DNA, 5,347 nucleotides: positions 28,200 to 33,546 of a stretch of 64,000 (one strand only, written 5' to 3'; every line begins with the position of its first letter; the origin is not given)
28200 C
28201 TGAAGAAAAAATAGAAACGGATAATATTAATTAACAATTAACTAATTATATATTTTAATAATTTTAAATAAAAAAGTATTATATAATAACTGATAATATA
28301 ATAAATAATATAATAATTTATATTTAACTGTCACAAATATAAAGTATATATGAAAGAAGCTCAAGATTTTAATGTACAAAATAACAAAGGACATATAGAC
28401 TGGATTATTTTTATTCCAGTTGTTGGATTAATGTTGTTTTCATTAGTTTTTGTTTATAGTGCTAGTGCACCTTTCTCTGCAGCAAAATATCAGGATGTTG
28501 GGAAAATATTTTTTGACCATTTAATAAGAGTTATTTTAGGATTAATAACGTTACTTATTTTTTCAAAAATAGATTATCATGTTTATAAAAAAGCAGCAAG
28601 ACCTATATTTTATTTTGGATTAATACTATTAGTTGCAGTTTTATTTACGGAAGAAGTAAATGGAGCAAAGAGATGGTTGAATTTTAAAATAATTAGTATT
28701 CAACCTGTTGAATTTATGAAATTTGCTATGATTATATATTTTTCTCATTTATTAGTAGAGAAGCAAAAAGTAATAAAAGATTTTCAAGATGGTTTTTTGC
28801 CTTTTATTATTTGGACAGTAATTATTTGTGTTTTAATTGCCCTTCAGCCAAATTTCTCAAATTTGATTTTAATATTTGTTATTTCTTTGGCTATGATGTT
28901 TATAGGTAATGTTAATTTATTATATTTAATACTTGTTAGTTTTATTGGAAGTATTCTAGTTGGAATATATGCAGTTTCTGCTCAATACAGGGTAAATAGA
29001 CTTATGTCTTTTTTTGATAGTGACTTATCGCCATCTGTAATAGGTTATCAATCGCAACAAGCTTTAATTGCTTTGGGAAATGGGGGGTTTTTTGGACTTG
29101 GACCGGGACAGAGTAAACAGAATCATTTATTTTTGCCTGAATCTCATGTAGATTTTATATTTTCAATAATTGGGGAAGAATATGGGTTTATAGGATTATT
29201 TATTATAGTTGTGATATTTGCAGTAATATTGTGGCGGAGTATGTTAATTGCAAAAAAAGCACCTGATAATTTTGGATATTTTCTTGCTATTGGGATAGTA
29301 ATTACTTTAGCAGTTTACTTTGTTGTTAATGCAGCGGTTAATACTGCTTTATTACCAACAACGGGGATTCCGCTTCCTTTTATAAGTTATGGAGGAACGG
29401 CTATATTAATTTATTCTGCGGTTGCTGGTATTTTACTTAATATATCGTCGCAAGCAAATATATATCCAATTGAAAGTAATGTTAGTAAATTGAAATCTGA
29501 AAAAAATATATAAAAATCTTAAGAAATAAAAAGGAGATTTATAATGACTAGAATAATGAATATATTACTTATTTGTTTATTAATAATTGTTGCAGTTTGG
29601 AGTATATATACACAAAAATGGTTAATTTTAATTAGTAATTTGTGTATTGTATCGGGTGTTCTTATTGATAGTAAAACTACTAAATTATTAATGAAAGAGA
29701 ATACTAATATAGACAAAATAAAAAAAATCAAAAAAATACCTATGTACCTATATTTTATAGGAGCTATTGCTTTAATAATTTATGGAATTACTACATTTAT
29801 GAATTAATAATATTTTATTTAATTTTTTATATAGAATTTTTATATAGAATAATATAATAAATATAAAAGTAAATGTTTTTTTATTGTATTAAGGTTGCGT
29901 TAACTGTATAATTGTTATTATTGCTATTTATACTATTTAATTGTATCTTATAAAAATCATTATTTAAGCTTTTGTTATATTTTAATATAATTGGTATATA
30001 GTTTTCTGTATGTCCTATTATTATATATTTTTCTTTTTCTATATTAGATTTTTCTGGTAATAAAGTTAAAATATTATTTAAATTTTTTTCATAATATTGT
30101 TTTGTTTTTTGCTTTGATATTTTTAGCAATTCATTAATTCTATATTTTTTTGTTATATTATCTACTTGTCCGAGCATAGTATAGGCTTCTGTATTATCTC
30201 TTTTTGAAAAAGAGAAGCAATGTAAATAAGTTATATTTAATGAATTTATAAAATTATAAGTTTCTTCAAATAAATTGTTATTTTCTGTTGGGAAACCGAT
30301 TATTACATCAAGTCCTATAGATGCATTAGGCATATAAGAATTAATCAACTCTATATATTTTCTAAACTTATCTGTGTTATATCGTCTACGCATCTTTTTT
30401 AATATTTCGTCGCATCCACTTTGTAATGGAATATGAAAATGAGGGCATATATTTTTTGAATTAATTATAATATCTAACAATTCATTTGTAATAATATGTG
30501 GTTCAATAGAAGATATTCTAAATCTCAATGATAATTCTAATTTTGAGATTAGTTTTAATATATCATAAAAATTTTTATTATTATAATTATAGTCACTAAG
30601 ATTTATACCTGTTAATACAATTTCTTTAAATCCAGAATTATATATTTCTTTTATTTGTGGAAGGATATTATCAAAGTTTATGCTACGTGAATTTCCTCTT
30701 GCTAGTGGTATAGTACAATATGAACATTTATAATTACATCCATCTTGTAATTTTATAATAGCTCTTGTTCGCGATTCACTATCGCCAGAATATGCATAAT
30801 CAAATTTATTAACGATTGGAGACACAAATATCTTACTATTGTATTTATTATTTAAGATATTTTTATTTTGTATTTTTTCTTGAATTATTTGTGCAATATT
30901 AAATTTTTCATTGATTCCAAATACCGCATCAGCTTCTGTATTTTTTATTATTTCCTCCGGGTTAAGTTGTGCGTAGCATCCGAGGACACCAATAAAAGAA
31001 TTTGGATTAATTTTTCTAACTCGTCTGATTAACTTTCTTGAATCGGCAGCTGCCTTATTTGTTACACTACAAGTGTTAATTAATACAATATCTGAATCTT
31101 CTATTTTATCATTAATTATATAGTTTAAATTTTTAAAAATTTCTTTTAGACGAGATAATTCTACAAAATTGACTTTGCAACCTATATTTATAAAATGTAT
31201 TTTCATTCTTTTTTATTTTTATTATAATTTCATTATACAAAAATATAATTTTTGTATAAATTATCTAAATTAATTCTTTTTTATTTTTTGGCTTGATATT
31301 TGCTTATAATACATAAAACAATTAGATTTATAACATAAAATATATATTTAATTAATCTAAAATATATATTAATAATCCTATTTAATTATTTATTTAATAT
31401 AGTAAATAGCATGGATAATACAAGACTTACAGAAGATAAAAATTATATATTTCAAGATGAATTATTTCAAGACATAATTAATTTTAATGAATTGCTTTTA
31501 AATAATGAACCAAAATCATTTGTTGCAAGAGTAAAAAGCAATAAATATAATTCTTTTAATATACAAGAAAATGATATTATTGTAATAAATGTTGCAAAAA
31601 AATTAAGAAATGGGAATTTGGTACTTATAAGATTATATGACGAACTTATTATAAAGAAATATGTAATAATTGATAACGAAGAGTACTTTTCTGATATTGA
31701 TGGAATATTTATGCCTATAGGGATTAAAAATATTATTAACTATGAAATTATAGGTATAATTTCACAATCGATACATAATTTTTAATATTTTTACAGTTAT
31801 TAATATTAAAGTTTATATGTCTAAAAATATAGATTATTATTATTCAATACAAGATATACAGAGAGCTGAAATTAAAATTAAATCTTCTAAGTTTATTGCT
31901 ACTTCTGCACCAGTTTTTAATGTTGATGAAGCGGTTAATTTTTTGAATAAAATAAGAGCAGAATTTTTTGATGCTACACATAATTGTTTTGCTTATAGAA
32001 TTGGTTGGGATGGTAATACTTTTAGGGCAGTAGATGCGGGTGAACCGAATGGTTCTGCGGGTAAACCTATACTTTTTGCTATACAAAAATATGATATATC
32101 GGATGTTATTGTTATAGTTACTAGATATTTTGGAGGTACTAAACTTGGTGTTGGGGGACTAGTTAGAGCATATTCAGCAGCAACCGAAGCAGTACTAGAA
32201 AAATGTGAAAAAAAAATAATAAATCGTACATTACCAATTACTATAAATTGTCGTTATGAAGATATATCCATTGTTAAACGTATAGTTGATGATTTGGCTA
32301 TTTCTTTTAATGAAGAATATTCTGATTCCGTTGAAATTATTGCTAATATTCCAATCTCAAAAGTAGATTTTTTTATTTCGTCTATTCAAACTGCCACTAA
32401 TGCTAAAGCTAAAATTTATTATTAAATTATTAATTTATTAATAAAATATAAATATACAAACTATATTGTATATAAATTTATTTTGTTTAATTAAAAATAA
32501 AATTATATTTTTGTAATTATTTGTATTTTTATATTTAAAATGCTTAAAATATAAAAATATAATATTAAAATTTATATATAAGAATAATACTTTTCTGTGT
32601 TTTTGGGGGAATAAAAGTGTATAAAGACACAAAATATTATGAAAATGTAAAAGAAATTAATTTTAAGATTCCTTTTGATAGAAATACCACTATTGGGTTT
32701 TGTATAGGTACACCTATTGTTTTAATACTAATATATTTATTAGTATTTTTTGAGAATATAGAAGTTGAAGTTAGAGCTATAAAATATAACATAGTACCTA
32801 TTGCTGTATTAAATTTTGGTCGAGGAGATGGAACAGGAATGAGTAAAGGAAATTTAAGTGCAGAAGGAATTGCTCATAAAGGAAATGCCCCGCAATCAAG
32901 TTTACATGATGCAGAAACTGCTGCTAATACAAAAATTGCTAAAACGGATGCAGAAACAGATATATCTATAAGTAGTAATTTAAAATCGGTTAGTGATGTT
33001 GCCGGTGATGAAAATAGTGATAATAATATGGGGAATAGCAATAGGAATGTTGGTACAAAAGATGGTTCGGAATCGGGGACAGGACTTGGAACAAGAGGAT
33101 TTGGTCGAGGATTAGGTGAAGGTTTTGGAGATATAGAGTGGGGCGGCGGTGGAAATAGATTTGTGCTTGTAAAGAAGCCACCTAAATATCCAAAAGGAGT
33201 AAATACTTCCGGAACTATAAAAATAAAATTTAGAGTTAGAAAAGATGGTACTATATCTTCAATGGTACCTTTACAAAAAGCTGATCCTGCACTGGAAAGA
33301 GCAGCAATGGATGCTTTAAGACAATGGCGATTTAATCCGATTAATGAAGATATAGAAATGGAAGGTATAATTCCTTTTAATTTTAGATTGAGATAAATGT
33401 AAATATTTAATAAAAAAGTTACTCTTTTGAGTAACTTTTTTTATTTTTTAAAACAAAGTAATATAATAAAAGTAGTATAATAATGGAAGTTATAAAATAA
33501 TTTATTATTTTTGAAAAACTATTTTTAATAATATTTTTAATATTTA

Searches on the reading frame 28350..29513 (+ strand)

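Call 48: search_protein_families(library=pfam, proteins=[window:28350-29513:+], max_evalue=0.00001)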
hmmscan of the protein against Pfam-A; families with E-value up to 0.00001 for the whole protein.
window:28350-29513:+ (387 aa): 1 family
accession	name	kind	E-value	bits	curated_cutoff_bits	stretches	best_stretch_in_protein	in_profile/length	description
PF01098.24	FTSW_RODA_SPOVE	-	2.5e-95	319.9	26.4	1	20-369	4-354/356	Cell cycle protein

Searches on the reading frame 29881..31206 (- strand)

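Call 48: search_protein_families(library=pfam, proteins=[window:29881-31206:-], max_evalue=0.00001)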
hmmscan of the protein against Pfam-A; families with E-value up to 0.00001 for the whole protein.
window:29881-31206:- (441 aa): 2 families
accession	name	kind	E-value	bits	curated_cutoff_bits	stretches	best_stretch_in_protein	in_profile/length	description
PF04055.27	Radical_SAM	-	6.7e-24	85.4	29.5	1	152-320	2-166/166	Radical SAM superfamily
PF00919.26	UPF0004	-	9.3e-24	83.7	27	1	2-97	1-98/98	Uncharacterized protein family UPF0004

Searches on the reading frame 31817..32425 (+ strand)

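Call 90: search_protein_families(library=ncbifam, proteins=[window:31817-32425:+], max_evalue=0.0001)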
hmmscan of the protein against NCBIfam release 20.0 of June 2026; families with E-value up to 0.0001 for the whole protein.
window:31817-32425:+ (202 aa): 2 families
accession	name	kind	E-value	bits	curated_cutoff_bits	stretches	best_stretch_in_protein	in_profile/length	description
TIGR00257.1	IMPACT_YIGZ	hypoth_equivalog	1.8e-44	151.7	167.95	1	8-200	5-200/205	YigZ family protein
NF008600.0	PRK11568.1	equivalog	5.7e-33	114.1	298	1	20-189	16-188/204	IMPACT family protein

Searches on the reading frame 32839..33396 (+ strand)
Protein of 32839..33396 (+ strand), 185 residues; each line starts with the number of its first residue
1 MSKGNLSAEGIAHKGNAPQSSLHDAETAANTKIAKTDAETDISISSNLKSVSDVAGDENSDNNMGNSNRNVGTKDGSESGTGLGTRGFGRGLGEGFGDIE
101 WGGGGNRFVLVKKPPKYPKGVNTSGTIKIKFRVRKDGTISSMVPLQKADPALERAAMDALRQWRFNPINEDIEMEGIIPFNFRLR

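Call 90: search_protein_families(library=ncbifam, proteins=[window:32839-33396:+], max_evalue=0.0001)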
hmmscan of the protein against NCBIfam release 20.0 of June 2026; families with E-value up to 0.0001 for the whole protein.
window:32839-33396:+ (185 aa): 2 families
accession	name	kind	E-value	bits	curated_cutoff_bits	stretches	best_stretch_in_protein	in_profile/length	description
TIGR01352.1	tonB_Cterm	subfamily_domain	1.4e-09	38.2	27.1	1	116-184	2-75/76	TonB family protein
NF033768.1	myxo_SS_tail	domain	1e-05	25.5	40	1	122-183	30-92/92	AgmX/PglI C-terminal domain-containing protein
